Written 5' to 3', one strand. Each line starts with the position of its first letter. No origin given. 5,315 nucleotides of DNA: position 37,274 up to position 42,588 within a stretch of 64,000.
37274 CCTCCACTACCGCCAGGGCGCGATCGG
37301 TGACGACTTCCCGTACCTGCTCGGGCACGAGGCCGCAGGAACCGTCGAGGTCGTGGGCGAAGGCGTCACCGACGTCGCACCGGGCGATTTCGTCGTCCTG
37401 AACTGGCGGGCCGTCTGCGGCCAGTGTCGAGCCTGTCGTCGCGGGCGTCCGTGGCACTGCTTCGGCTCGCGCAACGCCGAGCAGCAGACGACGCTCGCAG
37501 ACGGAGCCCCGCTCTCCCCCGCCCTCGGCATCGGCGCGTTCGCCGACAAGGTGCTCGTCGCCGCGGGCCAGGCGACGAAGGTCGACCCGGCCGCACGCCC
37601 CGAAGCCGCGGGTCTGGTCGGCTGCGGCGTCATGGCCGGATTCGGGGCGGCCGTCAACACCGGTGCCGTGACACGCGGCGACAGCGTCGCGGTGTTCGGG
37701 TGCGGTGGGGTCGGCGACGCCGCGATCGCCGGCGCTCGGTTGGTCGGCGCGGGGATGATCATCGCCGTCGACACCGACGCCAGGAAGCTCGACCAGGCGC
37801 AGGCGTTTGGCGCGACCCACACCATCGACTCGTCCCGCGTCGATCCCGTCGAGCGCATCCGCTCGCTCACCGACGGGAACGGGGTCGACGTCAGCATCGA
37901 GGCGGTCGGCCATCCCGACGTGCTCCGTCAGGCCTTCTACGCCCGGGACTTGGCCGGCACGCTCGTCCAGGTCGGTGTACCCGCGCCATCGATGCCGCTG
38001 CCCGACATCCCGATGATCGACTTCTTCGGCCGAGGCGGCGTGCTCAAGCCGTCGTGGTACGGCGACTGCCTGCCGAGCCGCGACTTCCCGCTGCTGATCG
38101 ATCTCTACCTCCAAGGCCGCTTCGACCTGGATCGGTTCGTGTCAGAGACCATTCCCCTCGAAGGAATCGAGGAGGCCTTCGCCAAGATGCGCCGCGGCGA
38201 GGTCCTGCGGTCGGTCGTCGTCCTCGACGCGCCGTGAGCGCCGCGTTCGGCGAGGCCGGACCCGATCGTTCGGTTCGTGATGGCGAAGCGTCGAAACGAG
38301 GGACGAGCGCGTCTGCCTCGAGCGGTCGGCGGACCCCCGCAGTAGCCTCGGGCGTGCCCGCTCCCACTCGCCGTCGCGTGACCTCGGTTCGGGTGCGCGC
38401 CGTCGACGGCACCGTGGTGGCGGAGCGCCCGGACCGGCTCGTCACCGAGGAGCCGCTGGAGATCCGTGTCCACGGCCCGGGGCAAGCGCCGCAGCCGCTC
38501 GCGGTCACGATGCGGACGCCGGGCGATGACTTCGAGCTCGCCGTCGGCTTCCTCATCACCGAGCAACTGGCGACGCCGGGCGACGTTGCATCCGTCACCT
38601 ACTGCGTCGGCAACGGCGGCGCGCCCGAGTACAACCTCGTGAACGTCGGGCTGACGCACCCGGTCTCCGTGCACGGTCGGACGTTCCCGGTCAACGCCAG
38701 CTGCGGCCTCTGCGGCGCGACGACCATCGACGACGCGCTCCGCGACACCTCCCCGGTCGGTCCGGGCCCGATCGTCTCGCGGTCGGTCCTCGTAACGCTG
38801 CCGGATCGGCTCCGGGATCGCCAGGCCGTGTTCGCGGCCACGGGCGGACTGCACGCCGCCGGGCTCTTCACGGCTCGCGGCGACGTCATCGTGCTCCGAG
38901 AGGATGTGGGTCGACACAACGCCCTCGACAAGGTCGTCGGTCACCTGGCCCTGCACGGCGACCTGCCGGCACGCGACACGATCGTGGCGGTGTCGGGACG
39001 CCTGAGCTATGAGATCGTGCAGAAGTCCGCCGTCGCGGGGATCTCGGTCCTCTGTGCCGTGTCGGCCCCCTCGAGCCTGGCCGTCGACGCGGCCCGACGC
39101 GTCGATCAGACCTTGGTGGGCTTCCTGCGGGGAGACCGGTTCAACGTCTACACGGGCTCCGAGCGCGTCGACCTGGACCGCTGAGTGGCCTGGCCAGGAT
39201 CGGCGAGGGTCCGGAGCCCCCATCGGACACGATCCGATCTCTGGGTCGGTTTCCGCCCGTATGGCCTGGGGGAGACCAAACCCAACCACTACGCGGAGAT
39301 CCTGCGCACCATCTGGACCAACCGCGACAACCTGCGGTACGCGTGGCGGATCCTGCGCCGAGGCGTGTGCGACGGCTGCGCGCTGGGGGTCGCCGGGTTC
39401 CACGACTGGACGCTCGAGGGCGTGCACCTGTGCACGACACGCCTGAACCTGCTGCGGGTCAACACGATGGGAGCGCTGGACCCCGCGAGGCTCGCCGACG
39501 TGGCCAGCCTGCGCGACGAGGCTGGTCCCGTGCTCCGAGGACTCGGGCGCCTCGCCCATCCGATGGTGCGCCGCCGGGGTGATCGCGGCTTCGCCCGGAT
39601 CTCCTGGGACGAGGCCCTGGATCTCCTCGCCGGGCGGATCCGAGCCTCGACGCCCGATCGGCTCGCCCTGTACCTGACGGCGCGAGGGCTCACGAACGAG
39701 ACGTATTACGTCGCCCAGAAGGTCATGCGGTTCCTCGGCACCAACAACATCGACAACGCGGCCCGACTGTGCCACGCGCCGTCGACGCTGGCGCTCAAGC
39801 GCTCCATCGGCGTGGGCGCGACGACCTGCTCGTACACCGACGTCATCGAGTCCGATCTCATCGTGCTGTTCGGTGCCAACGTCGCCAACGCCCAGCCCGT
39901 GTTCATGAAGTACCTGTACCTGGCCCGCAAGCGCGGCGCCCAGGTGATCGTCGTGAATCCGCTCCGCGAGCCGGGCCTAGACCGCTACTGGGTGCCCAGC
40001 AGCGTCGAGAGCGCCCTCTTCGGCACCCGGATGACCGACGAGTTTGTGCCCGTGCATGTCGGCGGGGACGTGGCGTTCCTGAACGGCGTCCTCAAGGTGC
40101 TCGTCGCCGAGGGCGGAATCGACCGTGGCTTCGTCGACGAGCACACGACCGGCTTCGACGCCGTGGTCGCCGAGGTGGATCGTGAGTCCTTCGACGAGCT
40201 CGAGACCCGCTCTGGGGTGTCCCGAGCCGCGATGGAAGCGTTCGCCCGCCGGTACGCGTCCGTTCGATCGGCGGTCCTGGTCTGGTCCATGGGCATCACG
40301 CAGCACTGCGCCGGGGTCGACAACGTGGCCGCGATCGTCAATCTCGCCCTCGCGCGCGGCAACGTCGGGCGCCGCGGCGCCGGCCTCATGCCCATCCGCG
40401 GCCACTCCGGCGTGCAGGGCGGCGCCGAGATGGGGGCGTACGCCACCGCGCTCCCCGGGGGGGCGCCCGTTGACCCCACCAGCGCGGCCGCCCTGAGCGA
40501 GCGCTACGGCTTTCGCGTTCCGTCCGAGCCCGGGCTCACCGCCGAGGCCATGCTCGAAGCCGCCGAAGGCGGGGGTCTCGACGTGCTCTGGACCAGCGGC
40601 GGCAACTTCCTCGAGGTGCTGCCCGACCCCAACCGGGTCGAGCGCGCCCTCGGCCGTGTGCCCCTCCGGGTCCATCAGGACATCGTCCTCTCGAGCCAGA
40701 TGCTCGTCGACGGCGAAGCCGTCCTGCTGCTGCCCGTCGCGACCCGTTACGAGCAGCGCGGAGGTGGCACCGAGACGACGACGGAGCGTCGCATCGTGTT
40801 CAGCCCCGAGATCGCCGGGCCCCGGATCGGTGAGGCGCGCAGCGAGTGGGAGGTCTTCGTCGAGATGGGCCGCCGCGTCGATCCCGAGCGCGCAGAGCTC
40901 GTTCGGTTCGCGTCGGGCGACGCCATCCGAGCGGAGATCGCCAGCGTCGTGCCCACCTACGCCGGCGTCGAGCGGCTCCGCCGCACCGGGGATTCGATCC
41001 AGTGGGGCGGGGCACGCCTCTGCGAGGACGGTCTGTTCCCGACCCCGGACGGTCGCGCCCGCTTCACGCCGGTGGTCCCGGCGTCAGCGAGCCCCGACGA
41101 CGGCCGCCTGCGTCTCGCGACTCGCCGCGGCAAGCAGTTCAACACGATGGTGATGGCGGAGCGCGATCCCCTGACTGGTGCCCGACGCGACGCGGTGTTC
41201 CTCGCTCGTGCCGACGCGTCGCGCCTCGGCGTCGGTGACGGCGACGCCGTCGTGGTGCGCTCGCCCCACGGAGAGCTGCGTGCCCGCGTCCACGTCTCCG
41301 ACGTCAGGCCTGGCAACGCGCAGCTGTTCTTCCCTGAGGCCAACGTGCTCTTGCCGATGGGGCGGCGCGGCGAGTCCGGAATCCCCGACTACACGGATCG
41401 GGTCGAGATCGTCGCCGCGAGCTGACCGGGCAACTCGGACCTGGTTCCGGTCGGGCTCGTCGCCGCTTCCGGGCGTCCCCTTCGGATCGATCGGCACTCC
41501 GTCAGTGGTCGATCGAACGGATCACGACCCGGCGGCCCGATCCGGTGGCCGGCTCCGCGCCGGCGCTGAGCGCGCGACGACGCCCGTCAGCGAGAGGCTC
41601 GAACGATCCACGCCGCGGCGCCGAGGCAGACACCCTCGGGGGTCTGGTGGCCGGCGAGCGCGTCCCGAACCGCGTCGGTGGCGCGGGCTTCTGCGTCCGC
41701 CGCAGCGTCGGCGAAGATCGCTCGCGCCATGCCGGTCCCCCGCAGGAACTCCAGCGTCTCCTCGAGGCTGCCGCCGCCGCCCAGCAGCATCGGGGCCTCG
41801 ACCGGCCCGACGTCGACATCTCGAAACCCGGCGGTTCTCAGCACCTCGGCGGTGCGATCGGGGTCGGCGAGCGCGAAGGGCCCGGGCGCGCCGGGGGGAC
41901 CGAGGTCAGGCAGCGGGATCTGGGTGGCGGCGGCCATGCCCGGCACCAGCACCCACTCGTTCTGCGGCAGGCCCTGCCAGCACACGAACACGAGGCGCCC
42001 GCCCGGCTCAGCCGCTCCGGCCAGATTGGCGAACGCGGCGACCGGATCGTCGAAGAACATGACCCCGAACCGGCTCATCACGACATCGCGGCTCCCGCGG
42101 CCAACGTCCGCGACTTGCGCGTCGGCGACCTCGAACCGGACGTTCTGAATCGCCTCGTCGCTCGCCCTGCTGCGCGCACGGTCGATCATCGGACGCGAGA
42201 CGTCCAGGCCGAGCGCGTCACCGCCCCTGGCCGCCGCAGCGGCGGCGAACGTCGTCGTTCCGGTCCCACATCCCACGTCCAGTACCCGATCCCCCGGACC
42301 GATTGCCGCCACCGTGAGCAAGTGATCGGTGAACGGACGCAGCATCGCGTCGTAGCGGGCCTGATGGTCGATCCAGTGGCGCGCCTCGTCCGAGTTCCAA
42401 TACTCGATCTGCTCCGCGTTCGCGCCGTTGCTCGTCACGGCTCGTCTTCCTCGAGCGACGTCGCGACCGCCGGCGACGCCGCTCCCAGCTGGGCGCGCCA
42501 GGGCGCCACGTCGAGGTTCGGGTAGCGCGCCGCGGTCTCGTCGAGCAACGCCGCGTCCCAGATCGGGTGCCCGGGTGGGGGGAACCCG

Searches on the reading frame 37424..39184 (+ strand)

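Call 64: search_protein_families(library=pfam, proteins=[window:37424-39184:+], max_evalue=0.001)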
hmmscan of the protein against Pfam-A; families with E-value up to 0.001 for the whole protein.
window:37424-39184:+ (586 aa): 1 family
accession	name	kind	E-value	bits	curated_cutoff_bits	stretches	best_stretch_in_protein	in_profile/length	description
PF02634.21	FdhD-NarQ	-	9.8e-62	209.2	27.2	1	340-582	1-236/237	FdhD/NarQ family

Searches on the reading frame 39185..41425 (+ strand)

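Call 64: search_protein_families(library=pfam, proteins=[window:39185-41425:+], max_evalue=0.001)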
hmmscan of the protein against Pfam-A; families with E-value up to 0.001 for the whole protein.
window:39185-41425:+ (746 aa): 2 families
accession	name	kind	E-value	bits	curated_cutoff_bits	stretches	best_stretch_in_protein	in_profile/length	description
PF00384.28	Molybdopterin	-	1.8e-40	139.5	24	1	122-562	1-351/353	Molybdopterin oxidoreductase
PF01568.27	Molydop_binding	-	7.4e-13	48.9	26.8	1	647-727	7-97/110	Molydopterin dinucleotide binding domain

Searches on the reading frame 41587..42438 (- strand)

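Call 64: search_protein_families(library=pfam, proteins=[window:41587-42438:-], max_evalue=0.001)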
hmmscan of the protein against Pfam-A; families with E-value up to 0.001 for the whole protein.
window:41587-42438:- (283 aa): 10 families
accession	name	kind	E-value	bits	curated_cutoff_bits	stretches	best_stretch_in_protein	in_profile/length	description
PF13649.12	Methyltransf_25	-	6.4e-18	65.7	27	1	52-147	1-97/97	Methyltransferase domain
PF13847.12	Methyltransf_31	-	6.5e-17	62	27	1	48-151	3-109/145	Methyltransferase domain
PF08241.18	Methyltransf_11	-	1e-16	61.7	21.2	1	53-151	1-95/95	Methyltransferase domain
PF08242.18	Methyltransf_12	-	7.3e-15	55.9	30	1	53-149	1-98/98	Methyltransferase domain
PF13489.12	Methyltransf_23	-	2.7e-13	50.4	27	1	39-155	12-120/164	Methyltransferase domain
PF01209.24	Ubie_methyltran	-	4.7e-12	46.2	20.1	1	43-151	42-151/233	ubiE/COQ5 methyltransferase family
PF02390.23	Methyltransf_4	-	5e-06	26.5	24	1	52-107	5-60/173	Putative methyltransferase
PF01135.25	PCMT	-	6.4e-06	26.5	20.3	1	42-107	70-133/210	Protein-L-isoaspartate(D-aspartate) O-methyltransferase (PCMT)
PF02353.26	CMAS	-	2.8e-05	24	27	1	37-108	51-120/273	Mycolic acid cyclopropane synthetase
PF05175.20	MTS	-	0.00016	21.8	23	1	48-122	31-104/170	Methyltransferase small domain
